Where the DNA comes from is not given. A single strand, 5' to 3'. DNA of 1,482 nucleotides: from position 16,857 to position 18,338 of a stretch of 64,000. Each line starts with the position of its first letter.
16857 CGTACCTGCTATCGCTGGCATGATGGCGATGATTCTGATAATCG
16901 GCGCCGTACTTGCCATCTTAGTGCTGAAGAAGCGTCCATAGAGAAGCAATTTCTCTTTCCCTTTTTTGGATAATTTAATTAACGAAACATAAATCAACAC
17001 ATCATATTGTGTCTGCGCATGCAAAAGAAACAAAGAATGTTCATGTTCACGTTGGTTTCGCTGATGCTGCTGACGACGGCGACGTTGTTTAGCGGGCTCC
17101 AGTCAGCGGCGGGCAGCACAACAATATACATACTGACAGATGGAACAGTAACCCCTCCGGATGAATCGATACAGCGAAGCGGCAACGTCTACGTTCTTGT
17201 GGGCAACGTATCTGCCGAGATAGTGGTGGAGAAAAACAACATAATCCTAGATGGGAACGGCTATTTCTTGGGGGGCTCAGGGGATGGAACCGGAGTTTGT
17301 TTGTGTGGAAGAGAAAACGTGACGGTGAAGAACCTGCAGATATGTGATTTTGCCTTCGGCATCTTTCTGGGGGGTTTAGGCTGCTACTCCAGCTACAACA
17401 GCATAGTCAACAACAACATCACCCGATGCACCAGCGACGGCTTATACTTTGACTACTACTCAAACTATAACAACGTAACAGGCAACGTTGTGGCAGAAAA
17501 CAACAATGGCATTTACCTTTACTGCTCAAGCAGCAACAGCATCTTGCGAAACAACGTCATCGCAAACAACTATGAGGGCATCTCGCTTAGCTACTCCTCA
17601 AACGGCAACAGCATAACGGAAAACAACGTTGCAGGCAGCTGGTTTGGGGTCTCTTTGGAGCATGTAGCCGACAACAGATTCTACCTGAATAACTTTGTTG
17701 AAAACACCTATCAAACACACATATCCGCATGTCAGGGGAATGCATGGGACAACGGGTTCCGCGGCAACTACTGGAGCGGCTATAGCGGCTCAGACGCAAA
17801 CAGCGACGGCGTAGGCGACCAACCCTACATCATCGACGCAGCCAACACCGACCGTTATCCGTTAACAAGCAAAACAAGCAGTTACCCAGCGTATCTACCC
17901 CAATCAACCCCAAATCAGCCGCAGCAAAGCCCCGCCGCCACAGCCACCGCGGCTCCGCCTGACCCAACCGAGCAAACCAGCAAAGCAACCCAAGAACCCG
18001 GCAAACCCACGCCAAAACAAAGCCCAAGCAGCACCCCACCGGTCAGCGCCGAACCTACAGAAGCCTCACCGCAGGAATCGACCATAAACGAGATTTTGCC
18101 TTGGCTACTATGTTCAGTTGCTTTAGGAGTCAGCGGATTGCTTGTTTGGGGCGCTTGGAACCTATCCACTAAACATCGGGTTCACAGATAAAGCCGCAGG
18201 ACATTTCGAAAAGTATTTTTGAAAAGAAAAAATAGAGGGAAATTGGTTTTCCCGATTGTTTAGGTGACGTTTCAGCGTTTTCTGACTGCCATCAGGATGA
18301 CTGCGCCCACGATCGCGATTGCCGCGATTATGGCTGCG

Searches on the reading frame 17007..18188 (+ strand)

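Call 92: search_protein_families(library=pfam, proteins=[window:17007-18188:+], max_evalue=0.00001)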
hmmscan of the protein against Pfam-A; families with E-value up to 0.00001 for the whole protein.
window:17007-18188:+ (394 aa): 2 families
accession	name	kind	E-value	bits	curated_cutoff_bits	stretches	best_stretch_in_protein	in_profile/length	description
PF05048.19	NosD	-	1.2e-21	77.6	23.6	1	94-261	38-212/212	Periplasmic copper-binding protein (NosD)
PF13229.12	Beta_helix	-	9.9e-12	45.2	25.9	1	77-230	15-158/158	Right handed beta helix region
